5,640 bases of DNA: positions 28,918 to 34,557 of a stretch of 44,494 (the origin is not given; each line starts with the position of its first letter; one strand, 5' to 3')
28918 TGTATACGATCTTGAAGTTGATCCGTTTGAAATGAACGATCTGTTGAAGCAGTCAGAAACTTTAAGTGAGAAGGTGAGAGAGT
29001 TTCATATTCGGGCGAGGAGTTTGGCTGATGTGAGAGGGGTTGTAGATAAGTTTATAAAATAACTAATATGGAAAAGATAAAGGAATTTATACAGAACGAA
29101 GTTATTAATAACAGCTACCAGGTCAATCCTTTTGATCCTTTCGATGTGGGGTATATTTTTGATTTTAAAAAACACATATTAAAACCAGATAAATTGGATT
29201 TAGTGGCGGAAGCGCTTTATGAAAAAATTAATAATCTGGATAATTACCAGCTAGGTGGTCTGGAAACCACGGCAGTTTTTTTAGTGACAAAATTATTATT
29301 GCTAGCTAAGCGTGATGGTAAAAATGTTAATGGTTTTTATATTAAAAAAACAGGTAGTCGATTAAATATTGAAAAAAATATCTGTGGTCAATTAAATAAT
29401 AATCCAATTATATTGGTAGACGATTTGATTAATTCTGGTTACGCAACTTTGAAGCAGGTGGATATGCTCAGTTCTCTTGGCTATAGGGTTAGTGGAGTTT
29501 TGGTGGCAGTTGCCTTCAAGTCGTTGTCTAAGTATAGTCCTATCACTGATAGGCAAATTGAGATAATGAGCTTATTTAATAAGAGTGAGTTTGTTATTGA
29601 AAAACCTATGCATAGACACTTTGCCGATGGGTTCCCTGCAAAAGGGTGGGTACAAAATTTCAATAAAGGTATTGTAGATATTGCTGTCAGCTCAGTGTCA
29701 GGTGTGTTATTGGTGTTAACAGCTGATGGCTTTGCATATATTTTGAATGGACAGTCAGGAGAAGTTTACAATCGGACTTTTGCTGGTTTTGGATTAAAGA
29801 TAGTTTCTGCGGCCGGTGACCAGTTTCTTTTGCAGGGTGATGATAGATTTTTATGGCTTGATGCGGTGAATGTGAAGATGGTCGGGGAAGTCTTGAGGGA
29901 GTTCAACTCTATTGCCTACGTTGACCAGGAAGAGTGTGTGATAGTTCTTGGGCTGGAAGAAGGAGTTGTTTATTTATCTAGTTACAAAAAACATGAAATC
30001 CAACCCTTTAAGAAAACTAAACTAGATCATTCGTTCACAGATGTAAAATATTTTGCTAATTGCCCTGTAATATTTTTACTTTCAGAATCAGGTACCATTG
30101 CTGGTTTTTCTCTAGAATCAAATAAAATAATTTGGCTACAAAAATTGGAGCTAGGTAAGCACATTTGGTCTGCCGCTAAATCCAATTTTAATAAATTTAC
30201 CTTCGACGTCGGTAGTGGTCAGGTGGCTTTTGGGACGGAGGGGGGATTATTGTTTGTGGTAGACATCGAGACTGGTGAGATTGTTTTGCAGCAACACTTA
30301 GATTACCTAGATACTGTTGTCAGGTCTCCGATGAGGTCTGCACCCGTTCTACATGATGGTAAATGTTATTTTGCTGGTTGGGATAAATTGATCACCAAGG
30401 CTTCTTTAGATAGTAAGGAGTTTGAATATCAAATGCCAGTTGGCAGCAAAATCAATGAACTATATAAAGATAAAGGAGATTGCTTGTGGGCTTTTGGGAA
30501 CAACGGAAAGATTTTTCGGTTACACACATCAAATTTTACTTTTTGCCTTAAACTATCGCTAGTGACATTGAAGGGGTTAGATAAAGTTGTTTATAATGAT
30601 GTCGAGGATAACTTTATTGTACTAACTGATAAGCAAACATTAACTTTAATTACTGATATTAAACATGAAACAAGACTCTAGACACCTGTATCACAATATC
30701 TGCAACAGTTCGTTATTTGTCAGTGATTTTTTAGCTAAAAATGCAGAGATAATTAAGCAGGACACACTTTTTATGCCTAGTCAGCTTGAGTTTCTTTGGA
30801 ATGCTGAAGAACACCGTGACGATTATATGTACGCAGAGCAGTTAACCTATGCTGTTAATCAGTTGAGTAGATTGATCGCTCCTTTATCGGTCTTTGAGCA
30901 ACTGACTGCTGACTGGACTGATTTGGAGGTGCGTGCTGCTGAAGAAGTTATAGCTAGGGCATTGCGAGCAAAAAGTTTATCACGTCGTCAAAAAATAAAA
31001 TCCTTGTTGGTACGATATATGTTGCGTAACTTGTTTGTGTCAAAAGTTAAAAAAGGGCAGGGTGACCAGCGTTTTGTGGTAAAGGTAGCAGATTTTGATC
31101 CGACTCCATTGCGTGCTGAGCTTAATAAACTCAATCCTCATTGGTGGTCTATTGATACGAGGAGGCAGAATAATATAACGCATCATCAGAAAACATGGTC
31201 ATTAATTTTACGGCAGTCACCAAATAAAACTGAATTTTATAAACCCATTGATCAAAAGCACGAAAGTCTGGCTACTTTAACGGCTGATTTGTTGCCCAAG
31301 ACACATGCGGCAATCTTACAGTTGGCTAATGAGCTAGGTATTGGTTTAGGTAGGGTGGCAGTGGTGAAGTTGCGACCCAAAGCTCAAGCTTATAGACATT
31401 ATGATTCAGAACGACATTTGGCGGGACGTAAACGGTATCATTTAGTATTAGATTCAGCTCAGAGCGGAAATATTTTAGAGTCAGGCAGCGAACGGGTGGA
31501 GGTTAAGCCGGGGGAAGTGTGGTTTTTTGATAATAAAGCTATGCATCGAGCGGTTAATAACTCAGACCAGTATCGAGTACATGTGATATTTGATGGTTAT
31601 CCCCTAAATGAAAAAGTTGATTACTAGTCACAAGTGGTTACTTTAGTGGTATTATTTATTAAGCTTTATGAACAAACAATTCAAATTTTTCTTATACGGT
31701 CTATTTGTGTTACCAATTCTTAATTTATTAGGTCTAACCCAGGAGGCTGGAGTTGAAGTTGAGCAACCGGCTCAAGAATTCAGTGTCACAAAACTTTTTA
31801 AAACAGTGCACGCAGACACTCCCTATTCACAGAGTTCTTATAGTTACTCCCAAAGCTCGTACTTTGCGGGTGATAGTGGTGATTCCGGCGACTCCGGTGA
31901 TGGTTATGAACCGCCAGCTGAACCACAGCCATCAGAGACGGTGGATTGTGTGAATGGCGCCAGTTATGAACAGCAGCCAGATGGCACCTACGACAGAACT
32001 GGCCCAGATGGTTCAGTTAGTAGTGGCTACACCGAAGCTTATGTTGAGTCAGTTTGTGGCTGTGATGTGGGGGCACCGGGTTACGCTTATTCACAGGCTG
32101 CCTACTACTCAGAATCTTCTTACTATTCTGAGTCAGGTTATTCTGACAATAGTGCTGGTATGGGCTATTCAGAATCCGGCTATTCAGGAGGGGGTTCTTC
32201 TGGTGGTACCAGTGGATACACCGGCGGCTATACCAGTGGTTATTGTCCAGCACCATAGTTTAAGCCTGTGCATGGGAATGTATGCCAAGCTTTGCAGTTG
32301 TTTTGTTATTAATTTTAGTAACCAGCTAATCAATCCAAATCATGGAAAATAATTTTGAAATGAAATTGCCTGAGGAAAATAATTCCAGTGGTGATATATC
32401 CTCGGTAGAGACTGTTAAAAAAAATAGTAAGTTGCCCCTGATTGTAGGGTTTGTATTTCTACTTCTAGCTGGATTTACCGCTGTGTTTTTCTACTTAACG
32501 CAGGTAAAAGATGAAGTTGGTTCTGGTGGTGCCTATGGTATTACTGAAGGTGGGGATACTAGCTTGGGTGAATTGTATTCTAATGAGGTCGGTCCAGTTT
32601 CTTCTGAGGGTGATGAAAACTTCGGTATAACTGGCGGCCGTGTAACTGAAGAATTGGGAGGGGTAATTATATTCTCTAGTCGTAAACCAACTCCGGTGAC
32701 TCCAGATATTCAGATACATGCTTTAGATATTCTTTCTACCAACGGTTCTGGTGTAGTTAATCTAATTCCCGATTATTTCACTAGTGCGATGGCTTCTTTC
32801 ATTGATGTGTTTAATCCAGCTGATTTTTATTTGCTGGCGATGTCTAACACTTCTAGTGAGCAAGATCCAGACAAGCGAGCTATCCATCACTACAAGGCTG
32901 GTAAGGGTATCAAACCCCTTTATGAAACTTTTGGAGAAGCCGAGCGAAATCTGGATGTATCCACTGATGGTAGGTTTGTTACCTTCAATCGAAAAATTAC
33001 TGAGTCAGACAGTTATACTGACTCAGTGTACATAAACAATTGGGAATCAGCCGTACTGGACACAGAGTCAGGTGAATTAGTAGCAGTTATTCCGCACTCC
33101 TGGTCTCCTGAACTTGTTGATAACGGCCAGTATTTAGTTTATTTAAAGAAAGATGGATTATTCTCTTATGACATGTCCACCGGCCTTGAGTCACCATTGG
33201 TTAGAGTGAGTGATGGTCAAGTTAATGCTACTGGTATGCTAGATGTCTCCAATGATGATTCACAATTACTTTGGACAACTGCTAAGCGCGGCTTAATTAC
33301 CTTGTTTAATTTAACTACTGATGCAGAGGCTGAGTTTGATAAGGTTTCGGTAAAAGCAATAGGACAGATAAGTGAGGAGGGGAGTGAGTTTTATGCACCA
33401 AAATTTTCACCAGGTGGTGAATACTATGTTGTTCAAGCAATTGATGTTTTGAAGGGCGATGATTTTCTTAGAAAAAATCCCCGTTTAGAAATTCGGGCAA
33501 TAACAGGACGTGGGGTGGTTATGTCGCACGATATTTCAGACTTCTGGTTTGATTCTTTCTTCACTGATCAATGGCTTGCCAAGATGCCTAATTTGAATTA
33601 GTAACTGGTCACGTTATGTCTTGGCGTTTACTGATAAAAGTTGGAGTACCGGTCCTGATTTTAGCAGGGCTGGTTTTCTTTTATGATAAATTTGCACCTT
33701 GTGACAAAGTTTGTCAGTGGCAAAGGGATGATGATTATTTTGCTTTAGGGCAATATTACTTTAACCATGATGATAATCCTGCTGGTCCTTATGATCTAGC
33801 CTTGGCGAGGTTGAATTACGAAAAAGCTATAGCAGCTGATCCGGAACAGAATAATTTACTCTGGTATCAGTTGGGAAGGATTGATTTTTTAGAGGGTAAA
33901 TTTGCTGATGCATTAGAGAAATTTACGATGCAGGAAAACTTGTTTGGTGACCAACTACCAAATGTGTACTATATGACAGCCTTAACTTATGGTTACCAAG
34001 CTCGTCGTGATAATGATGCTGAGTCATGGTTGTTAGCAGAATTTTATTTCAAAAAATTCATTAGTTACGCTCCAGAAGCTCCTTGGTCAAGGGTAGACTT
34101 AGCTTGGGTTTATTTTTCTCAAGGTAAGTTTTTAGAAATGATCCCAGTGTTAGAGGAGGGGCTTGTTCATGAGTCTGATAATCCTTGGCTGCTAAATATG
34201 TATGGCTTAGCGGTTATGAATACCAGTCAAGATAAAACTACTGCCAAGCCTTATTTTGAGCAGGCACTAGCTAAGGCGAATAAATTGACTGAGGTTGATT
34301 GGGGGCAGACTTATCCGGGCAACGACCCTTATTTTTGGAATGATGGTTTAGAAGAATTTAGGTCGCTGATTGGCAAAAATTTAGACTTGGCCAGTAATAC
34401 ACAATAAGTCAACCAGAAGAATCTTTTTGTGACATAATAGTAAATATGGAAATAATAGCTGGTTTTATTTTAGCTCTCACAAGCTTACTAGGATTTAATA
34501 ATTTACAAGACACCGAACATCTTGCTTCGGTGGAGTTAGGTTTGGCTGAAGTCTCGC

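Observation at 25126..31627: PRPP synthase plus two phosphoribosyltransferase/beta-propeller fusions, a sulfatase-fold enzyme and an Asp/Asn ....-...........: candidate novel PRPP-dependent modification module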

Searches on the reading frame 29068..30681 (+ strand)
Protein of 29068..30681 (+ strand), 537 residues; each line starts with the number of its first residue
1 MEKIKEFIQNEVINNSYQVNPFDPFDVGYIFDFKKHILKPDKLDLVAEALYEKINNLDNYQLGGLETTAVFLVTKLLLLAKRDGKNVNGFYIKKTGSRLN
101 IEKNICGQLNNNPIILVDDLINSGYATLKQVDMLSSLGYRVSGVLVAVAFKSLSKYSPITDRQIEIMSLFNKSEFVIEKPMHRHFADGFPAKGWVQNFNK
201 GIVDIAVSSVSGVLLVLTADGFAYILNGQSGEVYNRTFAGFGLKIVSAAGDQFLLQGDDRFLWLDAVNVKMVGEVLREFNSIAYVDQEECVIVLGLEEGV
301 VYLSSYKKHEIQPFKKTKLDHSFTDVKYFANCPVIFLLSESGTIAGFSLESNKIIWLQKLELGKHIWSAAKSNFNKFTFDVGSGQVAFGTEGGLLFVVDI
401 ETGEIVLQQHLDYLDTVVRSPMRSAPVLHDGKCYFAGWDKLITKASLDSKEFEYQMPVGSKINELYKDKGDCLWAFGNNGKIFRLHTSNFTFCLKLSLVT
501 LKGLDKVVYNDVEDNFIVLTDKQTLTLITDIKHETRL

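Call 3: search_protein_families(library=pfam, proteins=[window:29068-30681:+], max_evalue=0.01)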
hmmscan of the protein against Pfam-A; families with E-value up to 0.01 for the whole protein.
window:29068-30681:+ (537 aa): 2 families
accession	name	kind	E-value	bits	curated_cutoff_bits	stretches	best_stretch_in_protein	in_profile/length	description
PF13570.13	Beta-prop_ACSF4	-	2.3e-05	24.4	133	1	333-489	20-164/329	Beta-alanine-activating enzyme, beta-propeller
PF13360.13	PQQ_2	-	0.00051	20.2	27.6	0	342-443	3-86/233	Outer membrane protein assembly factor BamB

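Call 4: search_protein_families(library=ncbifam, proteins=[window:29068-30681:+], max_evalue=0.01)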
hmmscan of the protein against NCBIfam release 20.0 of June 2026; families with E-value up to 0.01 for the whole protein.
window:29068-30681:+ (537 aa): 4 families
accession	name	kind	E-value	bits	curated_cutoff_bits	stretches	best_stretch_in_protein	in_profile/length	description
TIGR00336.1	pyrE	equivalog_domain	3.8e-11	43.1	106.8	1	29-172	24-170/173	orotate phosphoribosyltransferase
NF004689.0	PRK06031.1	equivalog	0.001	18.4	175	1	95-149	138-192/233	phosphoribosyltransferase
NF008351.0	PRK11138.1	equivalog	0.0011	17.5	423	1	321-411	58-148/394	outer membrane protein assembly factor BamB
NF002636.0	PRK02304.1-5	equivalog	0.009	15.5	125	0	98-165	106-171/176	adenine phosphoribosyltransferase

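Call 6: search_protein_families(library=padloc, proteins=[window:29068-30681:+], max_evalue=0.01)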
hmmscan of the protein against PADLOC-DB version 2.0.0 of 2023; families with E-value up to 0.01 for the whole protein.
window:29068-30681:+ (537 aa): 1 family
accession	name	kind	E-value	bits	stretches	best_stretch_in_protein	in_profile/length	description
PDLC02931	PRTase_III-A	-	0.0041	14.8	1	105-174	129-199/267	-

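Call 50: find_homologous_proteins(query=window:29068-30681:+, max_evalue=1e-10)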
Query window:29068-30681:+ (537 aa): 1 proteins with E <= 1e-10 among 8000 candidates.
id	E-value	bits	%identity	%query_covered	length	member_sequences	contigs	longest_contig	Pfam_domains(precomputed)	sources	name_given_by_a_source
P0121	0.0e+0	1210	100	100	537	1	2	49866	-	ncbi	-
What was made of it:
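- Tried and rejected: Homologue search with fusion B returned only fusion B itself (call 50).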

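Call 74: predict_structure(alignment_id=A3)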
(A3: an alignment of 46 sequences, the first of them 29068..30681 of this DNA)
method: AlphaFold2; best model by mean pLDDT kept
length: 537 residues; sequences in the alignment: 46
mean_pLDDT: 82.1   pTM: 0.74
mean pLDDT of the five models: 82.1, 81.7, 81.6, 80.9, 79.7
residues with pLDDT >= 90: 222; 70-90: 193; 50-70: 95; < 50: 27
segments of 3 or more residues with pLDDT < 50: 21-27, 181-187, 367-373, 533-537
pLDDT, mean of each block of 10 residues (from residue 1): 95 75 53 92 98 98 93 98 98 68 89 97 88 92 97 92 97 81 47 81 88 92 92 91 84 81 75 60 66 65 59 63 78 83 85 87 53 58 83 90 93 77 89 91 94 88 86 88 89 68 78 88 84 48
secondary structure, 60 per line:
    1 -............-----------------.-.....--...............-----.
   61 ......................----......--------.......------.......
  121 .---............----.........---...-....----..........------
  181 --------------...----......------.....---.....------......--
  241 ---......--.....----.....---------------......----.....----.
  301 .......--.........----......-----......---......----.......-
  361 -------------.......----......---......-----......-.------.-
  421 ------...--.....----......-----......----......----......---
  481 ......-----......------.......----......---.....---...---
elements in order: H2-12 H33-37 H40-54 E60-65 H66-82 E87-92 H101-104 E105-107 E114-121 H125-136 E141-149 H157-160 E165-171 E195-197 E202-207 E214-218 E222-226 E233-238 E244-249 E252-256 E261-265 E281-286 E291-295 E300-307 E310-318 E323-328 E334-339 E343-348 E353-359 E374-380 E385-390 E394-399 E405-410 E427-429 E432-436 E441-446 E452-457 E462-467 E472-477 E481-486 E492-497 E504-510 E515-520 E524-528
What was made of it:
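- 29068..30681 (+): Fusion B: a divergent paralogue of fusion A. It keeps the hood motif (YIFDFK) and the PRPP loop (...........). Its flexible loop is degenerate (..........ICG), with Ser in place of the catalytic Lys. Its propeller is also more degenerate. The AF2 model has pLDDT 82 (call 74).
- Checked: Fusion B: pLDDT 82, pTM 0.74, with a PRTase fold followed by an all-beta propeller (call 74).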

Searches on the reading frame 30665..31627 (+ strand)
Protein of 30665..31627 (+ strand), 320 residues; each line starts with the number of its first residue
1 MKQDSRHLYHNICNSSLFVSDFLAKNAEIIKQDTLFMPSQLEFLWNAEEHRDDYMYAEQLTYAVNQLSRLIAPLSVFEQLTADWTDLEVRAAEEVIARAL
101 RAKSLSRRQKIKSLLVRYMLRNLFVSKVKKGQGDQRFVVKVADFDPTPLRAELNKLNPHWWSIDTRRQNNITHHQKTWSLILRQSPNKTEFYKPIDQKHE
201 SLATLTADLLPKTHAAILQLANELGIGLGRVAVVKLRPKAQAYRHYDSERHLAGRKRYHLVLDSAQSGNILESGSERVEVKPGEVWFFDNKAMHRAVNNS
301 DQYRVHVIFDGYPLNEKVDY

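Call 3: search_protein_families(library=pfam, proteins=[window:30665-31627:+], max_evalue=0.01)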
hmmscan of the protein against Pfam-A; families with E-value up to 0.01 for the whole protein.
window:30665-31627:+ (320 aa): 3 families
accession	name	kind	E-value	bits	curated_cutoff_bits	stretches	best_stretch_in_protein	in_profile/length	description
PF05118.21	Asp_Arg_Hydrox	-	3.1e-13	50.3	22.6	1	150-310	8-153/157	Aspartyl/Asparaginyl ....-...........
PF07883.17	Cupin_2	-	0.0016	18.6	27.2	1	274-308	34-67/70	Cupin domain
PF10006.14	DUF2249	-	0.0022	18.2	29.5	0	134-168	26-59/70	Uncharacterized conserved protein (DUF2249)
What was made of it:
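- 30665..31627 (+): Fe(II)/2-oxoglutarate cupin of the Asp/Asn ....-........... family. It is a recurrent partner of the fusion, and in some lineages it is fused to it. PF05118 scores 50.3 bits against a cut-off of 22.6 (call 3).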

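Call 4: search_protein_families(library=ncbifam, proteins=[window:30665-31627:+], max_evalue=0.01)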
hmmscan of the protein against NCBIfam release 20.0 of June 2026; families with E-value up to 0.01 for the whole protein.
window:30665-31627:+ (320 aa): 1 family
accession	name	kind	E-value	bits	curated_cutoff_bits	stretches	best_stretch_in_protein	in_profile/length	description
NF033391.2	lipid_A_LpxO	equivalog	7e-05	22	500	1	231-308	140-215/297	lipid A hydroxylase LpxO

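Call 6: search_protein_families(library=padloc, proteins=[window:30665-31627:+], max_evalue=0.01)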
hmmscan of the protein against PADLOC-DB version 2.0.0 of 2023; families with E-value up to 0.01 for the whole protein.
window:30665-31627:+ (320 aa): 0 families

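Call 44: search_solved_structures(query=window:30665-31627:+, max_evalue=0.01, show_alignments=2)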
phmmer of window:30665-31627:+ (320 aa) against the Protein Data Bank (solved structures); distinct sequences matched with E-value up to 0.01: 2.
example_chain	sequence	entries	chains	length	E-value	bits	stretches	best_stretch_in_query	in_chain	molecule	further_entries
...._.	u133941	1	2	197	0.00064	22.2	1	201-310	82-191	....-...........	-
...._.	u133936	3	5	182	0.002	20.6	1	224-310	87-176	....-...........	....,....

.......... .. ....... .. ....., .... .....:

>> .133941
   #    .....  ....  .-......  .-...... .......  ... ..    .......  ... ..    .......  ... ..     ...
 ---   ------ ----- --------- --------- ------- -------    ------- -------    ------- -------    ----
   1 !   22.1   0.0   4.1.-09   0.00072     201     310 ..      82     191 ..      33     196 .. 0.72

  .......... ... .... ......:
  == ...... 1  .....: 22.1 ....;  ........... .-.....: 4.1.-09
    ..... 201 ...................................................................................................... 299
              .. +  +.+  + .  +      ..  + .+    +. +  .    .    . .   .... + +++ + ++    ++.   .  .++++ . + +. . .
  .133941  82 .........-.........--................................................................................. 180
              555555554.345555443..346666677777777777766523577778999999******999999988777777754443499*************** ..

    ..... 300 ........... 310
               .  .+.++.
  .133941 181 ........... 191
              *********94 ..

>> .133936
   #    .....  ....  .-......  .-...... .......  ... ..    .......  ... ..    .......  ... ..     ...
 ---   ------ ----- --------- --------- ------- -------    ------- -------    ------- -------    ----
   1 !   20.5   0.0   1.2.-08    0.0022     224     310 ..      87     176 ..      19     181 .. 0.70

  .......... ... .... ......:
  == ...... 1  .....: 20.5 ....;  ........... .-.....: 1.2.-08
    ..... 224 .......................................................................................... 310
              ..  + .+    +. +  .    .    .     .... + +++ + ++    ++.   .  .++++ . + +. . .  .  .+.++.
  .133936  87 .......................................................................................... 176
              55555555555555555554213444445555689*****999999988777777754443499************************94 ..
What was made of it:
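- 30665..31627 (+): The nearest solved structure is the Cpz10 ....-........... (call 44).
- Closest known: Asp/Asn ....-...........s acting on peptides or lipids. Different: The similarity is only distant (LpxO 7e-5; Cpz10 6e-4) (calls 4, 44).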

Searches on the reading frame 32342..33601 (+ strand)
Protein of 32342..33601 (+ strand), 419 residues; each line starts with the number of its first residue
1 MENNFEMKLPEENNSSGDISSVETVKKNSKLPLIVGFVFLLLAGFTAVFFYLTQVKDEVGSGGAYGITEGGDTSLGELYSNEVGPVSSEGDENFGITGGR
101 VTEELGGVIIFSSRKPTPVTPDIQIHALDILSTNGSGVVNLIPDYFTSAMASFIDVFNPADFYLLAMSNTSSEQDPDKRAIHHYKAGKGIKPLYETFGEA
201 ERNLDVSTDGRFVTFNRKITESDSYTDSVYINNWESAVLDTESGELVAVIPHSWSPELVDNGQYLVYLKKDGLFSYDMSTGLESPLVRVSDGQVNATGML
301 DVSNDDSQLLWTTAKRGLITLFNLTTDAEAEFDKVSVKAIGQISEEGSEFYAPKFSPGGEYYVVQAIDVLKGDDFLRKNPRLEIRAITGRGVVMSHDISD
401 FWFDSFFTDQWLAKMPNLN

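Call 3: search_protein_families(library=pfam, proteins=[window:32342-33601:+], max_evalue=0.01)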
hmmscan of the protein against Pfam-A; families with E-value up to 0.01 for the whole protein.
window:32342-33601:+ (419 aa): 0 families
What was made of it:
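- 32342..33601 (+): TM-anchored protein of unknown function, co-directional with the precursor gene. It has weak similarity to PD40/TolB-like neighbours in related loci. It has no Pfam hit (call 3).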

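Call 36: search_protein_families(library=ncbifam, proteins=[window:32342-33601:+], max_evalue=0.01)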
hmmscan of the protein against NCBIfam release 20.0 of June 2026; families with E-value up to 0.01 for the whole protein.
window:32342-33601:+ (419 aa): 0 families

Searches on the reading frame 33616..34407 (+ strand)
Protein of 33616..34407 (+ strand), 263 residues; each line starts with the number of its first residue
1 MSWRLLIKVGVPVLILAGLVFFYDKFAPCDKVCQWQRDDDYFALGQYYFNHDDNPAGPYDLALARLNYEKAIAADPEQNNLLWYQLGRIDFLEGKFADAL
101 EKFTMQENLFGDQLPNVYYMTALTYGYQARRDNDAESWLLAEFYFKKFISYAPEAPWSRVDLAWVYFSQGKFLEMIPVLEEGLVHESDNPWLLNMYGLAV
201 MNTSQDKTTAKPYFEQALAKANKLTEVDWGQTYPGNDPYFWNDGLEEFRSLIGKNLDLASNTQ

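Call 36: search_protein_families(library=ncbifam, proteins=[window:33616-34407:+], max_evalue=0.01)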
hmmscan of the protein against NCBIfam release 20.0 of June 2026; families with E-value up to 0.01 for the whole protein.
window:33616-34407:+ (263 aa): 4 families
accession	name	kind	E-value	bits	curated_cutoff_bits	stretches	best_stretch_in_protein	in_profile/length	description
TIGR02917.1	PEP_TPR_lipo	equivalog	2.9e-08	32.1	312.2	1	84-223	265-395/899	XrtA/PEP-CTERM system TPR-repeat protein PrsT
NF047371.1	FlcA_CTERM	equivalog_domain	0.00017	20.2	300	1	45-107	438-500/646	periplasmic flagellar collar protein FlcA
TIGR02521.1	type_IV_pilW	equivalog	0.00032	20.3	154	0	158-224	33-98/234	type IV pilus biogenesis/stability protein PilW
NF040959.1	MamA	equivalog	0.00069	19.1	200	0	145-219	94-167/204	magnetosome protein MamA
